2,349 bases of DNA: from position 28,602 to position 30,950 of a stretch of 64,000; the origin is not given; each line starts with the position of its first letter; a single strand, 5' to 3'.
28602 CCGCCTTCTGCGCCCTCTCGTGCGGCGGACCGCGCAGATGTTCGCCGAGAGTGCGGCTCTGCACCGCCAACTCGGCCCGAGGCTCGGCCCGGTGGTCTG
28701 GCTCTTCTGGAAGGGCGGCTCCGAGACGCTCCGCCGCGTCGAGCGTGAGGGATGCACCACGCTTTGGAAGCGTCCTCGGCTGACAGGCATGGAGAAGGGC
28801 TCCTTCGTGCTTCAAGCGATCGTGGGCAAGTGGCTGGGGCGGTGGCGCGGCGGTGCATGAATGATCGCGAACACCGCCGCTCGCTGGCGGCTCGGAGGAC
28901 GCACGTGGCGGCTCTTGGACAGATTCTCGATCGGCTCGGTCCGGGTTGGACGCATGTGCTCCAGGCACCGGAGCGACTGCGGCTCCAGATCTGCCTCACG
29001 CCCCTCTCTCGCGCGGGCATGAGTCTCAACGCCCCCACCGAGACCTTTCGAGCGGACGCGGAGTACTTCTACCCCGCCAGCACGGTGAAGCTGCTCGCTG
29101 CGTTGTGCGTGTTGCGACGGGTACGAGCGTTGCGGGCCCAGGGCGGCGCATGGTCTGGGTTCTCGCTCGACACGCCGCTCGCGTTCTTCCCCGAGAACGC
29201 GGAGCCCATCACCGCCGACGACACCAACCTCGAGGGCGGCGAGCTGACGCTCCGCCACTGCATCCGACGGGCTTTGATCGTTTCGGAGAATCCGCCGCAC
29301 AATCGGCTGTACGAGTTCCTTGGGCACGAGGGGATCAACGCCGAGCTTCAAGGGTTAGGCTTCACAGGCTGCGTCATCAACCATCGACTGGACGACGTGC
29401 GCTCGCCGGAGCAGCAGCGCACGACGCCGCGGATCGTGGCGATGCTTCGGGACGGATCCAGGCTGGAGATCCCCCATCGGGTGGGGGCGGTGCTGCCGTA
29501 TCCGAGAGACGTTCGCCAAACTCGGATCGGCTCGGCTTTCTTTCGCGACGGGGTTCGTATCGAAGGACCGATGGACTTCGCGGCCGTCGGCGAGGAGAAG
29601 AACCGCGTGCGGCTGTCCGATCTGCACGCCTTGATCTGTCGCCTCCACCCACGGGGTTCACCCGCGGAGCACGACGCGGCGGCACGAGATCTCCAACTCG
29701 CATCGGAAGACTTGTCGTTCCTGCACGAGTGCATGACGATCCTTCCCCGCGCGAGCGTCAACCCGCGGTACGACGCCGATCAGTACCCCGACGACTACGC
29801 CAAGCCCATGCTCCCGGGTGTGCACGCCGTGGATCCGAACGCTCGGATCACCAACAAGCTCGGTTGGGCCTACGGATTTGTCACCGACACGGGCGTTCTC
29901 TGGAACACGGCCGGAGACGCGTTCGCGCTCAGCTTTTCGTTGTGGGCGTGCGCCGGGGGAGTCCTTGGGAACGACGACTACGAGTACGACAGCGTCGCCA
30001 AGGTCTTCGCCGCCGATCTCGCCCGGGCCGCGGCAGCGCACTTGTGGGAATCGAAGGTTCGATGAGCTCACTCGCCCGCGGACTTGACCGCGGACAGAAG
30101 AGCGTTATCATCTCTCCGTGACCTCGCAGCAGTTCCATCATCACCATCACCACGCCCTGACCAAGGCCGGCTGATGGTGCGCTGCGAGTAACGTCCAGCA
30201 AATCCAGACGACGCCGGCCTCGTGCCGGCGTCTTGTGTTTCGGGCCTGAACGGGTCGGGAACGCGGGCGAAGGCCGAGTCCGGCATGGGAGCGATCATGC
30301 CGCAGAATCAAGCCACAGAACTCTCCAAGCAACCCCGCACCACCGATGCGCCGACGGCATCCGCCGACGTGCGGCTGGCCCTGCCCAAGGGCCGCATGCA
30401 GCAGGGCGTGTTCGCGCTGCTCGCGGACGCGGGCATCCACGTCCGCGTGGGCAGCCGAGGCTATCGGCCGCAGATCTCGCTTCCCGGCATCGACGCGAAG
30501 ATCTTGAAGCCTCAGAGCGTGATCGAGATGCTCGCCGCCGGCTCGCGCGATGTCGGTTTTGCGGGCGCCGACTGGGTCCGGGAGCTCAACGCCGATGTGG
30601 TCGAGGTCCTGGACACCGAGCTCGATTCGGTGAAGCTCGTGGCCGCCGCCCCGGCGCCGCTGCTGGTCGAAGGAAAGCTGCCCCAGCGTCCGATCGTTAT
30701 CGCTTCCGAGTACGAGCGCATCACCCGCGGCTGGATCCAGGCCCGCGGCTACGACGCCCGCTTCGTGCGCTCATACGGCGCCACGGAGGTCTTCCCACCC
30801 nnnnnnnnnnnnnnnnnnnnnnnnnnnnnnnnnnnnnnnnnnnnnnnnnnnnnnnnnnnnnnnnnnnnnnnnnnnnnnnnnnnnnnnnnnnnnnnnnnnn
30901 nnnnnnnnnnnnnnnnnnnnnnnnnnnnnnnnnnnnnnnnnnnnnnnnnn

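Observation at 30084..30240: Hidden his-operon attenuator: 18-codon leader ORF with six consecutive His codons, promoter, and terminator/antiterminator upstream of hisG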

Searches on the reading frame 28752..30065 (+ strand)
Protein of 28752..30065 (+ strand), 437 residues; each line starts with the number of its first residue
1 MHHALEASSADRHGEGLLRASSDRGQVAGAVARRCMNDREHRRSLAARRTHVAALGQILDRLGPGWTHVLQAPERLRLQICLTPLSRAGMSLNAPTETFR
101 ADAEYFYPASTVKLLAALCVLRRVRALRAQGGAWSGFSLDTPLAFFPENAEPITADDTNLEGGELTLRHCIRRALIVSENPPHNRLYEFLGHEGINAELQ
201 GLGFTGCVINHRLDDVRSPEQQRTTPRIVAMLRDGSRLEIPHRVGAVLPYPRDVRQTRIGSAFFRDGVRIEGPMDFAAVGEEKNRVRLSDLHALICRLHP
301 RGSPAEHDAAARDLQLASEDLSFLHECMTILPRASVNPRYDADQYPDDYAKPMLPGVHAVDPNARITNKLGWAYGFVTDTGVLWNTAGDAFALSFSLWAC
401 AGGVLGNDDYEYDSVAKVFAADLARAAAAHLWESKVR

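Call 6: search_protein_families(library=ncbifam, proteins=[window:28752-30065:+])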
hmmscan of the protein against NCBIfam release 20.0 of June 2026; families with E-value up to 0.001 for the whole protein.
window:28752-30065:+ (437 aa): 1 family
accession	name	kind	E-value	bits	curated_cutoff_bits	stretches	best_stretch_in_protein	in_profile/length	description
NF033103.1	bla_class_A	equivalog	0.00094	18.4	200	0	103-216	31-138/257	class A beta-lactamase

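Call 34: search_protein_families(library=pfam, proteins=[window:28752-30065:+], max_evalue=0.01)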
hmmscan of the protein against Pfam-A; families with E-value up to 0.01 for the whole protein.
window:28752-30065:+ (437 aa): 2 families
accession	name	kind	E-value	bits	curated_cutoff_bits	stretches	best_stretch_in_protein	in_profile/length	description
PF13354.11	Beta-lactamase2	-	2.5e-16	60.1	22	1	99-232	14-142/214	Beta-lactamase enzyme family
PF23368.1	DUF7092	-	0.0039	18.1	24.5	0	210-243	35-67/77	Domain of unknown function (DUF7092)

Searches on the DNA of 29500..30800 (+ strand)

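Call 3: search_rna_families(source=window, start=29500, end=30800, threshold=evalue, max_evalue=10, show_alignments=3)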
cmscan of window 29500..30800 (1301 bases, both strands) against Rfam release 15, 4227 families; matches with E-value up to 10: 5.
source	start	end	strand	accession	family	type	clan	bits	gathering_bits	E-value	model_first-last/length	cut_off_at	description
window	30123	30238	+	RF00506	Thr_leader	Cis-reg; leader;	-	20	55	0.61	1-118/118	no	Threonine operon leader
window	30052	30118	-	RF03470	mir-571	Gene; miRNA;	-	20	40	0.64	1-85/85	no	mir-571 microRNA precursor family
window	30213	30326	-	RF01721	Pseudomon-groES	Cis-reg;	-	18.4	50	1.3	1-111/111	no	Pseudomon-groES RNA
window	30418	30466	+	RF04308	HCV_SL2531-SL2549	Cis-reg;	-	13.6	56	9.1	1-72/72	no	Hepatitis C virus stem-loop SL2531 and SL2549AU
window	30644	30688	+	RF02225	sX6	Gene; sRNA;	-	11.2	40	3.2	188-232/342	no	Proteobacterial sRNA sX6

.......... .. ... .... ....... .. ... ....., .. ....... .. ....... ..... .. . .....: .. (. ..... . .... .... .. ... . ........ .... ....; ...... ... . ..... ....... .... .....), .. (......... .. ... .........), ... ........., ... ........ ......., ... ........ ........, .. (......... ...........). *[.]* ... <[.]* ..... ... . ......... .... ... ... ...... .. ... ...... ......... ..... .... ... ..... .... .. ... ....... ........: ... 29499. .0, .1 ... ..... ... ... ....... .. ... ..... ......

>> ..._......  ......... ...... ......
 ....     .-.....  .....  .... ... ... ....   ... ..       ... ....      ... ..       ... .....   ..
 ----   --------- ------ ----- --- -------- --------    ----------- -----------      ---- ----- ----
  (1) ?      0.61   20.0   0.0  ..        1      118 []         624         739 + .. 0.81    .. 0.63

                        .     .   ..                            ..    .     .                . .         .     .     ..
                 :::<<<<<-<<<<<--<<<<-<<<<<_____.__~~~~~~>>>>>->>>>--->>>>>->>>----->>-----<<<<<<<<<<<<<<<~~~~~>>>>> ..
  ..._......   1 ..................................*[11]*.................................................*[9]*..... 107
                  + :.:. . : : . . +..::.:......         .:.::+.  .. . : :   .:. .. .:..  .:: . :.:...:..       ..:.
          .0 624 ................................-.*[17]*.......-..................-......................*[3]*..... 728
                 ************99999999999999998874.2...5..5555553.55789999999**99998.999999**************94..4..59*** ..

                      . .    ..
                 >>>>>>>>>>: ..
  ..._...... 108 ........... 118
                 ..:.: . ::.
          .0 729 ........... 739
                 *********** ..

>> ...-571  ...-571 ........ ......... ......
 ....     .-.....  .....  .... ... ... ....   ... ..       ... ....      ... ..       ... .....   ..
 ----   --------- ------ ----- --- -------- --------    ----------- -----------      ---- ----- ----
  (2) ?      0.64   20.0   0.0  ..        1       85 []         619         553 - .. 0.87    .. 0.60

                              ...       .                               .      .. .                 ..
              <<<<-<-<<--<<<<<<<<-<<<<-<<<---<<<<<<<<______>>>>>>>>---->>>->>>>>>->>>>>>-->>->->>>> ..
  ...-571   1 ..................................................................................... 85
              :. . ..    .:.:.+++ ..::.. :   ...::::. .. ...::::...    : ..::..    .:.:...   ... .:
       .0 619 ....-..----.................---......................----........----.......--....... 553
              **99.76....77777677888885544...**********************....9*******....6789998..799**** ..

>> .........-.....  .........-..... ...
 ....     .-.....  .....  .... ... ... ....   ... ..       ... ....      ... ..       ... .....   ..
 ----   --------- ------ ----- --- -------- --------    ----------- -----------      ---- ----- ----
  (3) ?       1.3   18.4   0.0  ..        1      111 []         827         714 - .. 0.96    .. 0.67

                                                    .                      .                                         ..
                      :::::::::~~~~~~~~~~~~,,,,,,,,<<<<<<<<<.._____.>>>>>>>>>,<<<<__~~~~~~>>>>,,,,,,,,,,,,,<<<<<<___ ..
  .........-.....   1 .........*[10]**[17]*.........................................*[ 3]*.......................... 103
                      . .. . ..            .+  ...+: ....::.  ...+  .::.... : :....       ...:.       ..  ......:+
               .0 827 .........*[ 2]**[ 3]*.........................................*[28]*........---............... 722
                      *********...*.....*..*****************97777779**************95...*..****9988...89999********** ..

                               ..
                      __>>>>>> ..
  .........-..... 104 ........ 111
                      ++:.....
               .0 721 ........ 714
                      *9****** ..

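Call 40: build_rna_model(alignment_id=A2, structure=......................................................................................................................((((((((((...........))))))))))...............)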
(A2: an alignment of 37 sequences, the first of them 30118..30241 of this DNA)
Model R1 built from alignment A2 (37 sequences, 164 columns); structure: as given.
model positions 126; base pairs 10; branch points 0; effective number of sequences 9.72; information 0.59 bits per position. Calibrated on 0.2 Mb of random sequence (short: E-values are rough).
structure used (alignment columns):
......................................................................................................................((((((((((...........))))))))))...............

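Call 41: search_with_rna_model(model_id=R1, sources=[window, L001, L002, L003, L004, L005, L006, L007, L008, L009, L010, L011, L012, L013, L014, L015, L016, L017, L018, L019, L020, L021, L022, L023, L024, L025, L026, L027, L028, L029, L030, L031, L032, L033, L034, L035, L036, L037, L038, L039, L040, L041, L042, L043, L044, L045, L046, L047, L048, L049, L050, L051, L052, L053, L054, L055, L056, L057, L058, L059, L060, L061, L062, L063, L064, L065, L066, L067, L068, L069, L070, L071, L072, L073, L074, L075, L076, L077, L078, L079, L080], max_evalue=0.01)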
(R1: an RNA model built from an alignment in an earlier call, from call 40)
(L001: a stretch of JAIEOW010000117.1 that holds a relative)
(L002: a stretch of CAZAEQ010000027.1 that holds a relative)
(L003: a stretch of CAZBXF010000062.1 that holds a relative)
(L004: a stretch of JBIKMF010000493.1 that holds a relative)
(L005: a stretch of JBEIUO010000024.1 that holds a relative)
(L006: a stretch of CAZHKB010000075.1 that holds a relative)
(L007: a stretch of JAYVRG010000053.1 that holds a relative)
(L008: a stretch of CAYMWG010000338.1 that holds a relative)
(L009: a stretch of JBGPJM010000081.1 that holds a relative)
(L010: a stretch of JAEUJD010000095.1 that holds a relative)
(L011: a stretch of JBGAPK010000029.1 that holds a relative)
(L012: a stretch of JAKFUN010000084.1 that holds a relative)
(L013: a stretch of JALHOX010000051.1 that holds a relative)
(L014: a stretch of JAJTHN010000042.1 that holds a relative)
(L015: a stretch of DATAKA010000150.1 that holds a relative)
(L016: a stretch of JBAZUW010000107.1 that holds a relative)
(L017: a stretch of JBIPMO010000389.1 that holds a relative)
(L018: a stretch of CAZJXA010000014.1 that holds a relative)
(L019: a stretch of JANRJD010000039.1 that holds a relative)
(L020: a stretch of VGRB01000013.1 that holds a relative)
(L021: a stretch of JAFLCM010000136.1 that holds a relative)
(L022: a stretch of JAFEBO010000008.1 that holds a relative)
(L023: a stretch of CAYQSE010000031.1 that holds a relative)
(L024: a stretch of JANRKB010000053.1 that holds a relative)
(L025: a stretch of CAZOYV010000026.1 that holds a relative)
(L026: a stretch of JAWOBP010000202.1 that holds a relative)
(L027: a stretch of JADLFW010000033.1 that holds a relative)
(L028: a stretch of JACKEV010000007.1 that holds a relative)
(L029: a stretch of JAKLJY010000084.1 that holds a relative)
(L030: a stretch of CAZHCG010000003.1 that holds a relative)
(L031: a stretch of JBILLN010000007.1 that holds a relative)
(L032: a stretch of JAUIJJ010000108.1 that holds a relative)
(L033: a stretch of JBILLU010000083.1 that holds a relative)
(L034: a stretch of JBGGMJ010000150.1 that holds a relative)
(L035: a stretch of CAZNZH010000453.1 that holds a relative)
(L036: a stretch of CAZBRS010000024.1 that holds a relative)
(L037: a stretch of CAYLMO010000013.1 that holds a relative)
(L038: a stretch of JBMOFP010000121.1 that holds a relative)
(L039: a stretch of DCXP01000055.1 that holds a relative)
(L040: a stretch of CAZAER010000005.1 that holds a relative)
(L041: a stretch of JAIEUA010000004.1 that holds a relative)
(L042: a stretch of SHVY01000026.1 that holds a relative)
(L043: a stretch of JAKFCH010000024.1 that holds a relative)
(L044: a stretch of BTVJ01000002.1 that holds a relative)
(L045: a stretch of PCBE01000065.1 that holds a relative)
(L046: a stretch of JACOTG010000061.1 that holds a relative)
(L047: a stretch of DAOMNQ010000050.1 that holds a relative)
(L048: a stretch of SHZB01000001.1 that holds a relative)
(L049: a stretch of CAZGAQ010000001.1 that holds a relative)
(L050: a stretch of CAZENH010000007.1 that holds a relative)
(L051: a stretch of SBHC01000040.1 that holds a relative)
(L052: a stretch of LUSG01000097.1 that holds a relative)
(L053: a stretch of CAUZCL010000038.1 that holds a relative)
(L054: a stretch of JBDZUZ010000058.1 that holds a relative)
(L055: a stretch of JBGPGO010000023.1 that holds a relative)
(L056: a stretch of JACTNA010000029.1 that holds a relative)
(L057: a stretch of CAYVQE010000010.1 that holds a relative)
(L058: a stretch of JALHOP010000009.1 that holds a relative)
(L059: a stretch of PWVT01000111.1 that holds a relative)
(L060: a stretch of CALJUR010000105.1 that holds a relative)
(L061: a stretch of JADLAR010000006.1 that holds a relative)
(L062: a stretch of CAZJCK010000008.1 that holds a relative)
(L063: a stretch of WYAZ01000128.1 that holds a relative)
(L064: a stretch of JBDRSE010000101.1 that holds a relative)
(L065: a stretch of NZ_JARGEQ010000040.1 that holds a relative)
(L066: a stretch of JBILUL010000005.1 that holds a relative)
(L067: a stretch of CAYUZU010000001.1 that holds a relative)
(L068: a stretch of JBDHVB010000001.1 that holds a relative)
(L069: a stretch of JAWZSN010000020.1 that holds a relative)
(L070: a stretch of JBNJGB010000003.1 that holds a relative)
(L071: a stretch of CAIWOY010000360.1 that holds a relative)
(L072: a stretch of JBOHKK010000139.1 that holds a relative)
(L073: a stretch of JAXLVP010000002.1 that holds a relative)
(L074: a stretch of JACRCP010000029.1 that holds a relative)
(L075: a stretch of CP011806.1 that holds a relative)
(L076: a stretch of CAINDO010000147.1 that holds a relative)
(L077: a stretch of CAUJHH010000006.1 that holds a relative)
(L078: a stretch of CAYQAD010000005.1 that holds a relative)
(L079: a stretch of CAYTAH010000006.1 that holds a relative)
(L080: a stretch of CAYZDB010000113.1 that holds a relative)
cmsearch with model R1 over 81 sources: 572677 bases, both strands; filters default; matches with E-value up to 0.01: 86.
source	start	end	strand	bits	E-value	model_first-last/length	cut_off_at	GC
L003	2785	2909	+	112.4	2.4e-24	1-126/126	no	0.61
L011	104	227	+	110.9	5.5e-24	1-126/126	no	0.62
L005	2801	2925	+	110.5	6.9e-24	1-126/126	no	0.61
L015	2788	2914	+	109.9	9.3e-24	1-126/126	no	0.61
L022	2825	2948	+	109.3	1.3e-23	1-126/126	no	0.58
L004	1017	1141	+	108.9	1.6e-23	1-126/126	no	0.6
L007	2778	2903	+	105.6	9.8e-23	1-126/126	no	0.57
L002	2801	2926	+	104.9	1.4e-22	1-126/126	no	0.56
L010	2739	2867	+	104.1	2.2e-22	1-126/126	no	0.58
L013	2792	2918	+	103.2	3.5e-22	1-126/126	no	0.64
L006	2679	2805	+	101.9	7e-22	1-126/126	no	0.68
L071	2782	2906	+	100.7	1.4e-21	1-126/126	no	0.58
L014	2750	2878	+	100.5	1.5e-21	1-126/126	no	0.64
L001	2820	2946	+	98.8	3.7e-21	1-126/126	no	0.61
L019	2806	2932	+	98.8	3.8e-21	1-126/126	no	0.64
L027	2820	2947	+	94.4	4e-20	1-126/126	no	0.62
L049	2819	2944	+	92.5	1.1e-19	1-126/126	no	0.6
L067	2849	2972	+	91.3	2.1e-19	1-126/126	no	0.6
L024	2773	2900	+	89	7.7e-19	1-126/126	no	0.62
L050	2801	2928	+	88.1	1.2e-18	1-126/126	no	0.61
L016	2364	2491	+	86.1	3.7e-18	1-126/126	no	0.55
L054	2686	2825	+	85.5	5e-18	1-126/126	no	0.67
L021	387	515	+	83.9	1.2e-17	1-126/126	no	0.62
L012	2827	2954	+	83.7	1.4e-17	1-126/126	no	0.56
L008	1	90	+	82.8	2.2e-17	37-126/126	5'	0.63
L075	2801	2932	+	82.7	2.3e-17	1-126/126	no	0.58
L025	2830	2954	+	81.3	4.8e-17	1-126/126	no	0.69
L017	1336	1478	+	73.8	2.9e-15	1-126/126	no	0.64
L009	2783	2916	+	72.3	6.4e-15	1-126/126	no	0.66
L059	528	655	+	72.2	6.9e-15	1-126/126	no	0.55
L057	2793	2911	+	71.8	8.6e-15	1-126/126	no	0.69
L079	2810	2942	+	67.9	6.9e-14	1-126/126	no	0.73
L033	1948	2071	+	67.6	8.3e-14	1-126/126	no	0.67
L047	2805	2925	+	67.5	8.4e-14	1-126/126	no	0.66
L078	736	882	+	66.9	1.2e-13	1-126/126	no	0.63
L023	2856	2968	+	66.3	1.6e-13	1-126/126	no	0.72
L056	2807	2927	+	66.2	1.7e-13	1-126/126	no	0.69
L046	2829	2948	+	65.6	2.4e-13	1-126/126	no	0.65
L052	2774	2893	+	65.5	2.6e-13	1-126/126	no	0.48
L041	2792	2915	+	65.1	3.2e-13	1-126/126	no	0.6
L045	2775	2898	+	63.5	7.6e-13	1-126/126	no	0.5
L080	2841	2957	+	58.2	1.3e-11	1-126/126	no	0.69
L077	2739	2875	+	57.1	2.4e-11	1-126/126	no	0.61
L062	2800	2929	+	56.9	2.6e-11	1-126/126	no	0.55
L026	2856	2978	+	52.6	2.7e-10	1-126/126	no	0.65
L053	2780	2900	+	47.9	3.4e-09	1-126/126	no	0.53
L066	2769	2904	+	47.3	4.9e-09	1-126/126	no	0.57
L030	2855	2977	+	47.2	5.1e-09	1-126/126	no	0.67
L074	1684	1808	+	47.2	5.2e-09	1-126/126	no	0.62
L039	2775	2899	+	39.1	4.1e-07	1-126/126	no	0.51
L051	2796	2933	+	38.2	6.8e-07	1-126/126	no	0.47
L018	2752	2879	+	33.3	9.6e-06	1-126/126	no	0.62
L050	2886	2934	-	31.6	2.4e-05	78-126/126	no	0.67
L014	2835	2915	-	30.8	3.6e-05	40-126/126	no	0.72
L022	2906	2948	-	30.8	3.6e-05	84-126/126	no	0.63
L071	2868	2897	-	27.4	0.00023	93-123/126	no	0.77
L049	2903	2935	-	27.2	0.00025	93-123/126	no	0.79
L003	2869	2900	-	26.7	0.00034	93-124/126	no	0.75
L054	2780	2847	-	26.3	0.00042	63-126/126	no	0.74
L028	2853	2976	+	26.2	0.00043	1-126/126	no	0.76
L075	2892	2923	-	25.6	0.00061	93-123/126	no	0.72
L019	2890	2958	-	25.6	0.00062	61-126/126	no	0.7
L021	472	544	-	25.4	0.00066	44-126/126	no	0.74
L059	613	727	-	25.3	0.00069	1-126/126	no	0.55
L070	2801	2924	+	24.6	0.001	1-126/126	no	0.73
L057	2873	2902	-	24.3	0.0012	93-121/126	no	0.77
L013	2876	2918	-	24.3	0.0012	84-126/126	no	0.67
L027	2912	2938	-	24.2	0.0013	93-119/126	no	0.81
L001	2908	2937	-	24.2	0.0013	93-122/126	no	0.77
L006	2770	2796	-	23.2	0.0022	93-119/126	no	0.74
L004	1102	1132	-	22.8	0.0028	93-123/126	no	0.77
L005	2886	2916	-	22.8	0.0028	93-123/126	no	0.77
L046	2909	2976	-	22.4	0.0033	60-126/126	no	0.72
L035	789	915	+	22.3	0.0036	1-126/126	no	0.69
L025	2922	2944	-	21.7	0.005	94-116/126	no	0.87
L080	2926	2947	-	21.6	0.0053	95-115/126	no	0.86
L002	2884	2927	-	21.3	0.0062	83-126/126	no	0.59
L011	192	218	-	21.1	0.007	93-119/126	no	0.85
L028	2941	2966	-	21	0.0072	94-116/126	no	0.88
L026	2934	2998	-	21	0.0074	65-126/126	no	0.69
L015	2872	2920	-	20.9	0.0076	78-126/126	no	0.63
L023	2936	2958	-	20.7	0.0085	94-116/126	no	0.78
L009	2882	2906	-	20.5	0.0096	94-116/126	no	0.76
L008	50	81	-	20.5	0.0098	93-124/126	no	0.72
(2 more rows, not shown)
